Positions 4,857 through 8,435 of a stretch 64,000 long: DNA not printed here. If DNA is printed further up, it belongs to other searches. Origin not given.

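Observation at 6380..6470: Two giant surface-protein genes collide tail-to-tail with no stop codon, no spacer and no C-terminal anchor on either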

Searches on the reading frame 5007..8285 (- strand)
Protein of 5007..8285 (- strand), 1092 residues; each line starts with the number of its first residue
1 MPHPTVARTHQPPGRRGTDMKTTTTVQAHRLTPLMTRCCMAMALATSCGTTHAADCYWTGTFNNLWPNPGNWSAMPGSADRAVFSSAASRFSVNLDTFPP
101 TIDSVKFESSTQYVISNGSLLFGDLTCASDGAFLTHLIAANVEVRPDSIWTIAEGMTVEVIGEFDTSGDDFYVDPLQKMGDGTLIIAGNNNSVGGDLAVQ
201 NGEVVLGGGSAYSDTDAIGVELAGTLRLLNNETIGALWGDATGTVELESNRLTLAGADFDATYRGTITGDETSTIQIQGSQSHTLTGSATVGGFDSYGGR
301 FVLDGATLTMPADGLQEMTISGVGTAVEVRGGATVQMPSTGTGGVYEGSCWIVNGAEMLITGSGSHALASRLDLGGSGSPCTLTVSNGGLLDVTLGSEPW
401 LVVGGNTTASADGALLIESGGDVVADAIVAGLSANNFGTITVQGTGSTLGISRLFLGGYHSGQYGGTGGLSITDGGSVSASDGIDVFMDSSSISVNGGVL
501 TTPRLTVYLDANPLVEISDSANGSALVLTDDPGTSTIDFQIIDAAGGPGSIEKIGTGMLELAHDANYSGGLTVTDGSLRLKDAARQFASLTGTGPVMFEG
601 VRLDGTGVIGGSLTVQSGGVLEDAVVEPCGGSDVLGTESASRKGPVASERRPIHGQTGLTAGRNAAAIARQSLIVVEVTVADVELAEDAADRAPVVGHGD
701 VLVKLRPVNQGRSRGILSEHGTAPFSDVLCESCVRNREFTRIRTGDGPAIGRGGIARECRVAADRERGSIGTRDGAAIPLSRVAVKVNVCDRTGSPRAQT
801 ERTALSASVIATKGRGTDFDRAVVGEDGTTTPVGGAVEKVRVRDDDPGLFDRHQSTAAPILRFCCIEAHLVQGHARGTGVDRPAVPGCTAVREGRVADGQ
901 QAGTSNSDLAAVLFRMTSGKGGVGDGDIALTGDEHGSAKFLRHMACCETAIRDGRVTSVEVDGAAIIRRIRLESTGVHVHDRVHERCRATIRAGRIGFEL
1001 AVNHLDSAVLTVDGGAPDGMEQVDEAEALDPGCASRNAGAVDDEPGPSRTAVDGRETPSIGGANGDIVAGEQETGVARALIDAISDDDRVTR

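Call 5: search_protein_families(library=pfam, proteins=[window:5007-8285:-], max_evalue=0.1)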
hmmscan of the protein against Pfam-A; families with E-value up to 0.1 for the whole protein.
window:5007-8285:- (1092 aa): 2 families
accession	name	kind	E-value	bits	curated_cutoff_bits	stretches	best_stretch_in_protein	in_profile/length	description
PF12951.13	PATR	-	5.5e-07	29.9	27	2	552-580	2-30/30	Passenger-associated-transport-repeat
PF00608.22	Adeno_shaft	-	0.015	15.4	30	1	566-581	17-32/44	Adenoviral fibre protein (repeat/shaft region)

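Call 8: find_homologous_proteins(query=window:5007-8228:-)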
Query window:5007-8228:- (1073 aa): 6 proteins with E <= 0.001 among 8000 candidates.
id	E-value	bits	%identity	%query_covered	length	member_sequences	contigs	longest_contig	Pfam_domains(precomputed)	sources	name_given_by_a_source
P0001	0.0e+0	2305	100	98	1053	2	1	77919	-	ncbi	-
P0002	1.3e-171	591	54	56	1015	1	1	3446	PF12951.14,PF08309.18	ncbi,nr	ncbi:MAG: hypothetical protein KDA21_12660, partial [Phycisphaerales bacterium]|nr:hypothetical prot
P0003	3.7e-6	43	34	11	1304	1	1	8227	-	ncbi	ncbi:MAG: hypothetical protein ABW185_08305, partial [Sedimenticola sp.]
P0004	5.4e-5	39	34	13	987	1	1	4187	PF12951.14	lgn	-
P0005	1.9e-4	38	30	24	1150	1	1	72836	PF12951.14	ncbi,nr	ncbi:MAG: autotransporter-associated beta strand repeat-containing protein [Capsulimonadales bacteri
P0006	6.4e-4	36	36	15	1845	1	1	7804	PF12951.14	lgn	-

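Call 12: find_encoding_contigs(protein=P0002, flank=10000)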
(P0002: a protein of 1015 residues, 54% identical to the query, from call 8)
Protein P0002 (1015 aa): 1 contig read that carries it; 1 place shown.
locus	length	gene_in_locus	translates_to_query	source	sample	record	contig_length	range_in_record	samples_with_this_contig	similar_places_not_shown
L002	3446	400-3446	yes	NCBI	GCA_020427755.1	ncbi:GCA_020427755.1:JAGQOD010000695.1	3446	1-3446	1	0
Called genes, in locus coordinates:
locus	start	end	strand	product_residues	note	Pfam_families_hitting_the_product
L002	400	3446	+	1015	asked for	PF12951:PATR (faint), PF08309:LVIVD (faint)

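Call 15: find_encoding_contigs(protein=P0001, flank=10000)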
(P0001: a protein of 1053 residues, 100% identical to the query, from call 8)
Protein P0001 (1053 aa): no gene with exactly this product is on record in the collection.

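Call 16: list_cluster_members(proteins=[P0001, P0007])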
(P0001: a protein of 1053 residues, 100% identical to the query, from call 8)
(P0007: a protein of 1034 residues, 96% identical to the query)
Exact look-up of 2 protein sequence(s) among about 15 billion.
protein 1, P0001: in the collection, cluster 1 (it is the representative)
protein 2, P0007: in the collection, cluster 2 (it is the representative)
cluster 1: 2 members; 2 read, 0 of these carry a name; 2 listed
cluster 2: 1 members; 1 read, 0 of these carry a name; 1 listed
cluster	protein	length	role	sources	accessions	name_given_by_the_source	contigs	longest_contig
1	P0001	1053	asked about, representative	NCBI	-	-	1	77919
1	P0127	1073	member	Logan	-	-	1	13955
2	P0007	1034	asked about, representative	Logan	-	-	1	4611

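Call 19: find_encoding_contigs(protein=P0127, flank=10000, max_places=10)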
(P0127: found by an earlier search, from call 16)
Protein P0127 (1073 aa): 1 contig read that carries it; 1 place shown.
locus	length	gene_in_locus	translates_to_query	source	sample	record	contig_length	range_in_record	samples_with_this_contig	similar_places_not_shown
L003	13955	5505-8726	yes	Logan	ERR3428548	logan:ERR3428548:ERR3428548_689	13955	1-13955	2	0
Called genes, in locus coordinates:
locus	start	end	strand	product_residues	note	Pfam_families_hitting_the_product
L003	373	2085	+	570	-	PF24251:DUF7453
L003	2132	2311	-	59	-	-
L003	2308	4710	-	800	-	PF13374:TPR_10 (faint), PF00069:Pkinase, PF07714:PK_Tyr_Ser-Thr, PF24885:TPR_NPHP3 (faint), PF13424:TPR_12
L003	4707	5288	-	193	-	PF07638:Sigma70_ECF, PF04545:Sigma70_r4, PF08281:Sigma70_r4_2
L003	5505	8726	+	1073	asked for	-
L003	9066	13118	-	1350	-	PF13517:FG-GAP_3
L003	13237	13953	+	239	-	?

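Call 27: find_encoding_contigs(protein=L003:9066-13118:-, flank=10000, max_places=10)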
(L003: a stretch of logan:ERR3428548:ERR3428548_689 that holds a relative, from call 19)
Protein L003:9066-13118:- (1350 aa): 1 contig read that carries it; 1 place shown.
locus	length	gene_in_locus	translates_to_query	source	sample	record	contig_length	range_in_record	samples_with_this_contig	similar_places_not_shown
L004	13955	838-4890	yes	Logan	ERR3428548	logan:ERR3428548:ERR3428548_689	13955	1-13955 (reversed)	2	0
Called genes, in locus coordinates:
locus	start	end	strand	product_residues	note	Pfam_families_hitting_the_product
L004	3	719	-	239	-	?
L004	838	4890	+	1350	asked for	PF13517:FG-GAP_3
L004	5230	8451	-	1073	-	-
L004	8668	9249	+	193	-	PF07638:Sigma70_ECF, PF04545:Sigma70_r4, PF08281:Sigma70_r4_2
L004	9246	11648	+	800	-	PF13374:TPR_10 (faint), PF00069:Pkinase, PF07714:PK_Tyr_Ser-Thr, PF24885:TPR_NPHP3 (faint), PF13424:TPR_12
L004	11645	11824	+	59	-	-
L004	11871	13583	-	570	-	PF24251:DUF7453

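Call 31: search_protein_families(library=ncbifam, proteins=[window:5007-8228:-, P0002], max_evalue=0.01)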
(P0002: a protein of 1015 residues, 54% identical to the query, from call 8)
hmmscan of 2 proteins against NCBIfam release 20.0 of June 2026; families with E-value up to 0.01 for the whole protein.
window:5007-8228:- (1073 aa): 3 families
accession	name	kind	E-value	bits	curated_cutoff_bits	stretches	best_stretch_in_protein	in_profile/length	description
TIGR02601.1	autotrns_rpt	repeat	1.6e-05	24.6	19.85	1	531-561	1-31/32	beta strand repeat protein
NF033865.1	fusolisin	equivalog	0.0037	15.4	999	0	528-562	454-488/1006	fusolisin family autotransporter serine protease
TIGR04393.1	rpt_T5SS_PEPC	repeat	0.0072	16.3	23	1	412-461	5-49/49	T5SS/PEP-CTERM-associated repeat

P0002 (1015 aa): 3 families
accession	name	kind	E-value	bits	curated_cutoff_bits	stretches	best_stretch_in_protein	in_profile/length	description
TIGR02601.1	autotrns_rpt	repeat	9.5e-06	25.3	19.85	1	152-181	1-29/32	beta strand repeat protein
TIGR04312.1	choice_anch_B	subfamily_domain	0.00036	19.9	100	1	781-935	47-224/364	choice-of-anchor B family protein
TIGR04393.1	rpt_T5SS_PEPC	repeat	0.00067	19.6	23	1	405-453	5-48/49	T5SS/PEP-CTERM-associated repeat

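Call 45: search_protein_families(library=pfam, proteins=[P0002], max_evalue=1)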
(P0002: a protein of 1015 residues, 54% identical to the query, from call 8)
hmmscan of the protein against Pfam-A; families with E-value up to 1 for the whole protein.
P0002 (1015 aa): 2 families
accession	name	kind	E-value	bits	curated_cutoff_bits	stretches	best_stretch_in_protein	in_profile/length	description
PF08309.17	LVIVD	-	8.9e-12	44.6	20.2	1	874-894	20-40/42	LVIVD repeat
PF12951.13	PATR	-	4.1e-06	27.2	27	2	153-181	1-28/30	Passenger-associated-transport-repeat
